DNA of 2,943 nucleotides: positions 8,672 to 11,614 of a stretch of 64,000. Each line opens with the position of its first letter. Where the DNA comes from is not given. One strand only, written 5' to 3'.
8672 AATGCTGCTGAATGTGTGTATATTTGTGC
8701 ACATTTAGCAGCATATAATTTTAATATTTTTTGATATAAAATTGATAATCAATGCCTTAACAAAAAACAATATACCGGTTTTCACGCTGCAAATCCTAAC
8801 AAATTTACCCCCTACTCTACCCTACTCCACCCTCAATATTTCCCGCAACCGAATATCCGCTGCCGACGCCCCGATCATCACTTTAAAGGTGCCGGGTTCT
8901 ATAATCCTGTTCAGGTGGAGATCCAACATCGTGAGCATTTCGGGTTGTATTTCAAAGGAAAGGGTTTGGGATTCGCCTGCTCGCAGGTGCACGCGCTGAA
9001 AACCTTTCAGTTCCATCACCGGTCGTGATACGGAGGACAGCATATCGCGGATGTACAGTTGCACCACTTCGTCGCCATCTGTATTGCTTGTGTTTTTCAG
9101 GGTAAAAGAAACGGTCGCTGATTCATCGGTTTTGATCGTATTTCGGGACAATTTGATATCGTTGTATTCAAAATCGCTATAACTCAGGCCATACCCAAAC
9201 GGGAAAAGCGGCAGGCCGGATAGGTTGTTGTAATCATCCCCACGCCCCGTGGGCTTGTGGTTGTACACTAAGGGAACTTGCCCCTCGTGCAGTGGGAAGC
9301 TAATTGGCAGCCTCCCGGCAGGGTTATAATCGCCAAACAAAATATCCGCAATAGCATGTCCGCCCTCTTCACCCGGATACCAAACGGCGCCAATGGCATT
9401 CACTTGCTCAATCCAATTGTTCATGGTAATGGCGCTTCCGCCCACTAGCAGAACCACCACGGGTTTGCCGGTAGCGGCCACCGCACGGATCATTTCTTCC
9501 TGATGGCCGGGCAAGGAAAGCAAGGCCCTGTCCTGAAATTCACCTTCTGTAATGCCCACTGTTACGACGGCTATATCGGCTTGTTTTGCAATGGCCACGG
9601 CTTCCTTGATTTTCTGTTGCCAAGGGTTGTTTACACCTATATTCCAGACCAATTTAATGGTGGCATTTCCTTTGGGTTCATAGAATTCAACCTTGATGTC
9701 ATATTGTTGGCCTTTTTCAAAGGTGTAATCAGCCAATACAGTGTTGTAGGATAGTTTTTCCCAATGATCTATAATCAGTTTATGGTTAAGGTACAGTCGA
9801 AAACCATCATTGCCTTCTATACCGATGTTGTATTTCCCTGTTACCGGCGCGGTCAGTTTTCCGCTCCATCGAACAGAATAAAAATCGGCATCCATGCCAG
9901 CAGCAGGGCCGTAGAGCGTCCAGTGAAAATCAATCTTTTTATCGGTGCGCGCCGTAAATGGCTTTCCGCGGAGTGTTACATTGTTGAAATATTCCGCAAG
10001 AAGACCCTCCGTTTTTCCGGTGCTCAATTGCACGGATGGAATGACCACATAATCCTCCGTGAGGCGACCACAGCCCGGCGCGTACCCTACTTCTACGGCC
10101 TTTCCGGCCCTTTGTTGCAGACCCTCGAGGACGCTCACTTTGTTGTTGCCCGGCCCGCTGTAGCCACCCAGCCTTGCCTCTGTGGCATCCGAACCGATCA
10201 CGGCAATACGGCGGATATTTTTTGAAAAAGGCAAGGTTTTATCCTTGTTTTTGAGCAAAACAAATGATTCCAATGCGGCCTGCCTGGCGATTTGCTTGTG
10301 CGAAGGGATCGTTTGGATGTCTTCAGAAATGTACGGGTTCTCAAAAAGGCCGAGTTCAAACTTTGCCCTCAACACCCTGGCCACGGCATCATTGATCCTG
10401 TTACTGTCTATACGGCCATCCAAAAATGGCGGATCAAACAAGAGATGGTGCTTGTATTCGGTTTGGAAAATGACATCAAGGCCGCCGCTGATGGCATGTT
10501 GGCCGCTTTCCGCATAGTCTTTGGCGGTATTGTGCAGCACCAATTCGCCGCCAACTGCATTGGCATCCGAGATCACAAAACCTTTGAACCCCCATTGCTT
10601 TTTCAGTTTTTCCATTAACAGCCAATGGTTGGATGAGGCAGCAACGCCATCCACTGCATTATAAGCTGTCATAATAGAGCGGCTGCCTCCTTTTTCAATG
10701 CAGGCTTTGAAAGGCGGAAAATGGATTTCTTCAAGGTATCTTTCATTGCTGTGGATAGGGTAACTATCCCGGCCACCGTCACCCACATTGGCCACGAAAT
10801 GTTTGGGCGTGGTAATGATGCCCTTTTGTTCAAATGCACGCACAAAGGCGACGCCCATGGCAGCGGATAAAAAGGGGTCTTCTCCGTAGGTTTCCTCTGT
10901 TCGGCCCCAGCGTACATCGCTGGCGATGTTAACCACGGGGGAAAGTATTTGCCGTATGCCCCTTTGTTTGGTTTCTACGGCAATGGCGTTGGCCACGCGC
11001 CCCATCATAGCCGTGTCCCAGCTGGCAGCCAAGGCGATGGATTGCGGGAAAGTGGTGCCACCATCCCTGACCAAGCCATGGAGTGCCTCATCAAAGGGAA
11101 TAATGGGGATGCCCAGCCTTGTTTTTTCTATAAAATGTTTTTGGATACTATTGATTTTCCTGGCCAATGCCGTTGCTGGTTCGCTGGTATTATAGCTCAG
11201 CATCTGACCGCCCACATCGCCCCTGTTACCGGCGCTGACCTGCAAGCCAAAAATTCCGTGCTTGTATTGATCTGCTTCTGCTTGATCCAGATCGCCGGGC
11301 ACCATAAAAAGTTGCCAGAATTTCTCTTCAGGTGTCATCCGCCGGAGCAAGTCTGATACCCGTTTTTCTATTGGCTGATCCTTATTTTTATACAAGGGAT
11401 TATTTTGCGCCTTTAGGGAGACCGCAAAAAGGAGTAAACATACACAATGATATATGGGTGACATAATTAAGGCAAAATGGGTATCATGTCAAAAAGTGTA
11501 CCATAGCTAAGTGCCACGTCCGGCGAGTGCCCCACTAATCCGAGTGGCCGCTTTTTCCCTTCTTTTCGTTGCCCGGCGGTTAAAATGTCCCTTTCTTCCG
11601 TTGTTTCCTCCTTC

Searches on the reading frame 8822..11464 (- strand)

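Call 62: search_protein_families(library=ncbifam, proteins=[window:8822-11464:-], max_evalue=0.001)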
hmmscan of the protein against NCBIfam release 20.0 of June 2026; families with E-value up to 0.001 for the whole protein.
window:8822-11464:- (880 aa): 8 families
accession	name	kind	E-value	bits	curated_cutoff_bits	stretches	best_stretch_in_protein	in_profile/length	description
NF011678.0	PRK15098.1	equivalog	6.4e-152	507.6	666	2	615-872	488-758/765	beta-glucosidase BglX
NF041776.1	xylosidase_Xyl3A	equivalog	1.7e-150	502.7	1250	1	101-876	27-844/846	xylan 1,4-beta-xylosidase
NF052329.1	XyloArabinsidase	equivalog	1.2e-148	496.5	1050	2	33-436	3-413/750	beta-xylosidase/alpha-l-arabinosidase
NF041579.1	betaxyl_Flavo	equivalog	3.8e-148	494.8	1350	2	614-876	443-711/716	beta-xylosidase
NF052331.1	Bet13-16Glucosase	equivalog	1.2e-134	450.2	1330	2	25-453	5-439/750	exo-beta-d-1,3/1,6-glucosidase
NF041610.1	alph_arabinopyran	equivalog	1.8e-96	324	1300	2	618-877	380-651/738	exo-alpha-(1->6)-L-arabinopyranosidase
NF052330.1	BetGlucosiCelf0468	equivalog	2.8e-82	277.2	1300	1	137-873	55-816/817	beta-d-glucosidase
NF003740.0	PRK05337.1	equivalog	1.6e-10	40.6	207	1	133-333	73-279/340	beta-N-acetylhexosaminidase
